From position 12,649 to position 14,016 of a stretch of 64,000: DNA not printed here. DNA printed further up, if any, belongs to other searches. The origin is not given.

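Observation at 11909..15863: Orphan three-gene cluster: 614-aa unknown + 355-aa unknown + ROK kinase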

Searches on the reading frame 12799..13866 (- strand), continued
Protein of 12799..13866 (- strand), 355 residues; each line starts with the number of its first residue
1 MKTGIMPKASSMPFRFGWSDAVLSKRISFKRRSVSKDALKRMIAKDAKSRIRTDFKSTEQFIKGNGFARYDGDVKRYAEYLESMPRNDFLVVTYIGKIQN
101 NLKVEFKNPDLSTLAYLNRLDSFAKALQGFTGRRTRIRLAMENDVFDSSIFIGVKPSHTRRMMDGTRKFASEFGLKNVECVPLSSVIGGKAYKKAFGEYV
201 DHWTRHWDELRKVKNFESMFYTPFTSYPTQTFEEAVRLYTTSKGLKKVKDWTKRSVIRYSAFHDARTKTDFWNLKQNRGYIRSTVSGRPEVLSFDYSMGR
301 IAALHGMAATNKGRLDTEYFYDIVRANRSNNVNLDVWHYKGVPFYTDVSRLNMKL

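Call 34: find_encoding_contigs(protein=P0006, flank=7000, max_places=1)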
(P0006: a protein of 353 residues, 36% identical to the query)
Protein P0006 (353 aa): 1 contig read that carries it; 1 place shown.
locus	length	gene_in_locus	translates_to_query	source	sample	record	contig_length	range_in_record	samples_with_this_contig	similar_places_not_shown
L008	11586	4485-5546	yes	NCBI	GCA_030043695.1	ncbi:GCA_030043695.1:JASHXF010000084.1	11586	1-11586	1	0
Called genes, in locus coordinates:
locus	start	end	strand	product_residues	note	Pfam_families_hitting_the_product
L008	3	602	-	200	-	?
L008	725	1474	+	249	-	-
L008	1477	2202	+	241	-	-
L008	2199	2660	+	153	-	PF08241:Methyltransf_11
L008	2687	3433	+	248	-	-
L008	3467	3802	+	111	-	-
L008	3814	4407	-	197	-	PF00702:Hydrolase, PF13419:HAD_2, PF13242:Hydrolase_like (weak)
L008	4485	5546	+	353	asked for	-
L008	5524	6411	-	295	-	PF00480:ROK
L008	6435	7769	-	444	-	-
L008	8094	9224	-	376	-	PF00579:tRNA-synt_1b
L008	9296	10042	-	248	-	-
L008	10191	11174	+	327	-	-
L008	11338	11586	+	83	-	?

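Call 35: find_encoding_contigs(protein=P0007, flank=7000, max_places=1)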
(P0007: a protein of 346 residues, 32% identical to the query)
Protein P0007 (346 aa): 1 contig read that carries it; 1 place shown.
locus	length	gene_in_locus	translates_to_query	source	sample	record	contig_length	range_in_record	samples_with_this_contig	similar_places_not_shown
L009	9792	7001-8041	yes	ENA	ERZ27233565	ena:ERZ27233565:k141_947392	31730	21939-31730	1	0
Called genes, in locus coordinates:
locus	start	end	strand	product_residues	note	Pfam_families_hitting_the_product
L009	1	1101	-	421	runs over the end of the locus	PF02812:ELFV_dehydrog_N, PF00208:ELFV_dehydrog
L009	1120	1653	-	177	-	-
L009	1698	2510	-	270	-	PF05670:NFACT-R_1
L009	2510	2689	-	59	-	-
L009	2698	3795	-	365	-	PF00091:Tubulin, PF12327:FtsZ_C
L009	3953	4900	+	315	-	PF01916:DS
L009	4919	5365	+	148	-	-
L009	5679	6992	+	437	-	-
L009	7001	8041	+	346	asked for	-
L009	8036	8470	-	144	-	PF07884:VKOR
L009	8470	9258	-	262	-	PF06053:DUF929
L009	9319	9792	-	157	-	?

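Call 36: find_encoding_contigs(protein=P0016, flank=7000, max_places=1)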
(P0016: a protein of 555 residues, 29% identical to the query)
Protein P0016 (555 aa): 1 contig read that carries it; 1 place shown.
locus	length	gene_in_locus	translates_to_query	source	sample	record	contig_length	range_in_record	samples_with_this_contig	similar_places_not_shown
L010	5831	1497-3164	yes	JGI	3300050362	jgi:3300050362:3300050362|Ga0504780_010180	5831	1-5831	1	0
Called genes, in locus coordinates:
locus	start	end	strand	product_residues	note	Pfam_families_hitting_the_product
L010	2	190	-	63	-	?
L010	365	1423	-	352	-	PF00248:Aldo_ket_red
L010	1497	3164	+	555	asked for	PF00702:Hydrolase, PF12710:HAD (weak), PF13419:HAD_2, PF13242:Hydrolase_like (weak)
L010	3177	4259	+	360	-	-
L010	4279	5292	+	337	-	PF00579:tRNA-synt_1b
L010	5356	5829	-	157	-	?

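Call 37: find_encoding_contigs(protein=P0020, flank=7000, max_places=1)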
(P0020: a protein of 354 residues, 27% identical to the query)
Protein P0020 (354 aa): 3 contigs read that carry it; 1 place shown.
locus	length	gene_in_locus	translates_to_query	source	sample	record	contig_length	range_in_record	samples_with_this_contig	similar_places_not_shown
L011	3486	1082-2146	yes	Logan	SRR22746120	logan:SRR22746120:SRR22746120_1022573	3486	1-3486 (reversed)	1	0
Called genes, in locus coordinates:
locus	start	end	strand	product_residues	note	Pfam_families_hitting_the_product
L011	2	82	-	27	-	?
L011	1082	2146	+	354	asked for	-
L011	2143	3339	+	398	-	PF01546:Peptidase_M20, PF07687:M20_dimer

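Call 44: find_encoding_contigs(protein=P0010, flank=7000, max_places=1)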
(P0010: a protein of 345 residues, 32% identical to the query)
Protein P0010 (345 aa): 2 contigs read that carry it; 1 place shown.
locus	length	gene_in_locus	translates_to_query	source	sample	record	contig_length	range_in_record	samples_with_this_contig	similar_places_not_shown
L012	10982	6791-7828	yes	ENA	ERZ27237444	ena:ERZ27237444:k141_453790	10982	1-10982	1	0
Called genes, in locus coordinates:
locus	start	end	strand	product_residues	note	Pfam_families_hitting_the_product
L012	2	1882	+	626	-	?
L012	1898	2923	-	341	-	PF00091:Tubulin, PF12327:FtsZ_C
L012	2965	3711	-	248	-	PF00702:Hydrolase, PF13419:HAD_2 (weak)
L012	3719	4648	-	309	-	-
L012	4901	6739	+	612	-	-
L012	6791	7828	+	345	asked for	-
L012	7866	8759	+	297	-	PF00480:ROK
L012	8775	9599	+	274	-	-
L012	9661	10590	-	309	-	PF01380:SIS, PF10432:bact-PGI_C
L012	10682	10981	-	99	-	?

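Call 45: find_encoding_contigs(protein=P0014, flank=7000, max_places=1)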
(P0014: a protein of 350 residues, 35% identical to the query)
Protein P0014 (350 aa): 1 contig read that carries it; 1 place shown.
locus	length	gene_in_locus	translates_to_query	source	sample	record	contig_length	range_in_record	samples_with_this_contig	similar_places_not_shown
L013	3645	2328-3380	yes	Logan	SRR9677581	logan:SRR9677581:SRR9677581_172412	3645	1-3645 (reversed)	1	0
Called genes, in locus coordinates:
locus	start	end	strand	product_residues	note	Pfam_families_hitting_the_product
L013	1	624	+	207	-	?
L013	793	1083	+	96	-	-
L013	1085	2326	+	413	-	-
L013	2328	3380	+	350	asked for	-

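Call 46: find_encoding_contigs(protein=P0018, flank=7000, max_places=1)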
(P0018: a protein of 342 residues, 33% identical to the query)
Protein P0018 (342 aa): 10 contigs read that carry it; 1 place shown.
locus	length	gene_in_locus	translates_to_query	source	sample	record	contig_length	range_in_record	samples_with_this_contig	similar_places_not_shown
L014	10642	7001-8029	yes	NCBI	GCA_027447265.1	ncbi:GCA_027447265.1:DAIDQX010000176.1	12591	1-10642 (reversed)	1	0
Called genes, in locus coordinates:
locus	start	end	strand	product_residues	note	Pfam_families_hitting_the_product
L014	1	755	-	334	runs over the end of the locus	PF00356:LacI, PF00532:Peripla_BP_1, PF13407:Peripla_BP_4, PF13377:Peripla_BP_3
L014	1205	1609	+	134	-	PF14236:DruA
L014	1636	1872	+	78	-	-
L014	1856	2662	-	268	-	PF00392:GntR, PF07702:UTRA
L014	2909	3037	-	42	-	-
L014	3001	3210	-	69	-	-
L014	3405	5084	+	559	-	PF00496:SBP_bac_5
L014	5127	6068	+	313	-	PF19300:BPD_transp_1_N, PF00528:BPD_transp_1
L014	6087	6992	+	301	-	PF12911:OppC_N (weak), PF00528:BPD_transp_1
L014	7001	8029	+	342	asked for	-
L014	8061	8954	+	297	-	PF00480:ROK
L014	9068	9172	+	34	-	-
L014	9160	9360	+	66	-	-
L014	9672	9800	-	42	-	-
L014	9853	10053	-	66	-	-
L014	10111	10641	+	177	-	?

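Call 61: list_cluster_members(proteins=[L001:6198-7883:+, L012:4901-6739:+, L009:5679-6992:+, L008:6435-7769:-, L006:583-1827:+, L013:1085-2326:+, L002:6207-7883:+])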
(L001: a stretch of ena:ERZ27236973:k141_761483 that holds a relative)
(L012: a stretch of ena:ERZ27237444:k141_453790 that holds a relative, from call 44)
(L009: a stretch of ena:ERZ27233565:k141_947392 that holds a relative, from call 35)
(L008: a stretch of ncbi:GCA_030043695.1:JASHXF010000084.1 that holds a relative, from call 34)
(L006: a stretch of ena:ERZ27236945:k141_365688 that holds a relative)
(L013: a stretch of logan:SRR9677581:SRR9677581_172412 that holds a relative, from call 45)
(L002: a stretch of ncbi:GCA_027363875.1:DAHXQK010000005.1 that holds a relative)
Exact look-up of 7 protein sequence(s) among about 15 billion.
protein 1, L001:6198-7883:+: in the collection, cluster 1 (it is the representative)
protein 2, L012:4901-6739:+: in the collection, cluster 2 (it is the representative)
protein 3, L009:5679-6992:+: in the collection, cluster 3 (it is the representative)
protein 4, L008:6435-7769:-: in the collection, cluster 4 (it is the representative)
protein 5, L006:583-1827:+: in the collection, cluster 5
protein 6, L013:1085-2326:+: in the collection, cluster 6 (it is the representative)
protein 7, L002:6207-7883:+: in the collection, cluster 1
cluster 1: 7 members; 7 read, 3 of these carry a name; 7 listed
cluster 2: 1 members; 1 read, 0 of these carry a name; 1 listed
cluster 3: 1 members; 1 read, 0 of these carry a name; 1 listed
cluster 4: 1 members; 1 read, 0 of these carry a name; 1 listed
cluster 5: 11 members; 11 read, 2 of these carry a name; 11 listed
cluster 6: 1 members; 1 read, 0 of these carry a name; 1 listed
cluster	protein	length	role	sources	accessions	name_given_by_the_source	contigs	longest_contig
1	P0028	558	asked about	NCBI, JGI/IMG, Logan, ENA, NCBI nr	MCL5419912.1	MAG: hypothetical protein M1354_03485 [Candidatus Marsarchaeota archaeon] | hypothetical protein | hypothetical protein [Candidatus Marsarchaeota archaeon]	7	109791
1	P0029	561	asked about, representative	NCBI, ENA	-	-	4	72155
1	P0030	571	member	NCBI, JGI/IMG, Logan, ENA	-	hypothetical protein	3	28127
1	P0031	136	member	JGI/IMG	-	hypothetical protein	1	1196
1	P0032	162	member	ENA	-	-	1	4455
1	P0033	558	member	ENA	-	-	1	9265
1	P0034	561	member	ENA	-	-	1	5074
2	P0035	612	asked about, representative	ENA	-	-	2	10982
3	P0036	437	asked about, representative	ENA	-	-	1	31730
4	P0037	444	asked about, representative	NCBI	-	-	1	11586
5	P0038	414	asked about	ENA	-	-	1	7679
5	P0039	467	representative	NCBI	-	-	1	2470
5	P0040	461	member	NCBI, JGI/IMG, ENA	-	hypothetical protein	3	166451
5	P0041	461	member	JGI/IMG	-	hypothetical protein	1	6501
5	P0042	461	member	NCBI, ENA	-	-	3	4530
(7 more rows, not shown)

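Call 78: list_cluster_members(proteins=[P0003, P0005, P0006, P0008, P0009, P0011, P0013, P0018, P0020, P0024])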
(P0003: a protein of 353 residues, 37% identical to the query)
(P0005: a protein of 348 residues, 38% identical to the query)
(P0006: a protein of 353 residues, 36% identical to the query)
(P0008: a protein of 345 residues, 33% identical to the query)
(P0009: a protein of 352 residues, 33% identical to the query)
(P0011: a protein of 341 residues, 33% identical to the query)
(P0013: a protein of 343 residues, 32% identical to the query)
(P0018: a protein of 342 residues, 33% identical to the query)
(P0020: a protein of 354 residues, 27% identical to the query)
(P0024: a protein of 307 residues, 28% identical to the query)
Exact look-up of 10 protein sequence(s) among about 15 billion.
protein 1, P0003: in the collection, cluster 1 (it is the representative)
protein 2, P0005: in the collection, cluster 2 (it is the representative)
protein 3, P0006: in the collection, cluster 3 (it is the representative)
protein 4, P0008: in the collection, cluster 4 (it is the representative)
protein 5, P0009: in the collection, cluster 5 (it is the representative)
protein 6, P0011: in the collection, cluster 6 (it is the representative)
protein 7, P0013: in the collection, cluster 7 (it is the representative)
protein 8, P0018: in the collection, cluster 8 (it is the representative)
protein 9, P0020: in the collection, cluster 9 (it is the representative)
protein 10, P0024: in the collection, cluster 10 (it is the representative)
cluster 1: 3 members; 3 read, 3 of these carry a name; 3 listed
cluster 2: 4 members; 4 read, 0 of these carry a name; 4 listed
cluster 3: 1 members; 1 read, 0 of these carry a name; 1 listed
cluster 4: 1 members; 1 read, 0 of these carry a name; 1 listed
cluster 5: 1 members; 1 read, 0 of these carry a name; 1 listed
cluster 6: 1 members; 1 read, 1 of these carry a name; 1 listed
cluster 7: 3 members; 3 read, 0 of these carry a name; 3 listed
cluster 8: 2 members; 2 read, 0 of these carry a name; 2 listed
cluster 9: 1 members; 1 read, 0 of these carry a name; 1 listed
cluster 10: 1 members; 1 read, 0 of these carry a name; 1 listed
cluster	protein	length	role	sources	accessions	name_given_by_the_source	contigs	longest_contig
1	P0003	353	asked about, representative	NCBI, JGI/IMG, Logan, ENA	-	hypothetical protein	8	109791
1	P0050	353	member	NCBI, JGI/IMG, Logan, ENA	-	hypothetical protein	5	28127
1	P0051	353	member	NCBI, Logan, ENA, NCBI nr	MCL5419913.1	MAG: hypothetical protein M1354_03490 [Candidatus Marsarchaeota archaeon] | hypothetical protein [Candidatus Marsarchaeota archaeon]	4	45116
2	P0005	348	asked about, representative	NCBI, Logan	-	-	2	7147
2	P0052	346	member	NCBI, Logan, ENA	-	-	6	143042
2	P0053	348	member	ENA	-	-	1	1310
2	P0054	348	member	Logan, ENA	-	-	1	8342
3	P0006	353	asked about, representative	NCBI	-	-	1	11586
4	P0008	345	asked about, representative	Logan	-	-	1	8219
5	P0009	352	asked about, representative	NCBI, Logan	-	-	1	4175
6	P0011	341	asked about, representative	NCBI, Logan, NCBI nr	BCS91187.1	MAG: hypothetical protein ARM1_0644 [Candidatus Micrarchaeota archaeon]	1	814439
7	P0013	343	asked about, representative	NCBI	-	-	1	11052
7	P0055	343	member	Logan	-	-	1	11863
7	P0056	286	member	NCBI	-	-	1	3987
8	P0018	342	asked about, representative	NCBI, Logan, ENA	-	-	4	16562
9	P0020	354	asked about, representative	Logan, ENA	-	-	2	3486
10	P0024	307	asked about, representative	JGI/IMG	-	-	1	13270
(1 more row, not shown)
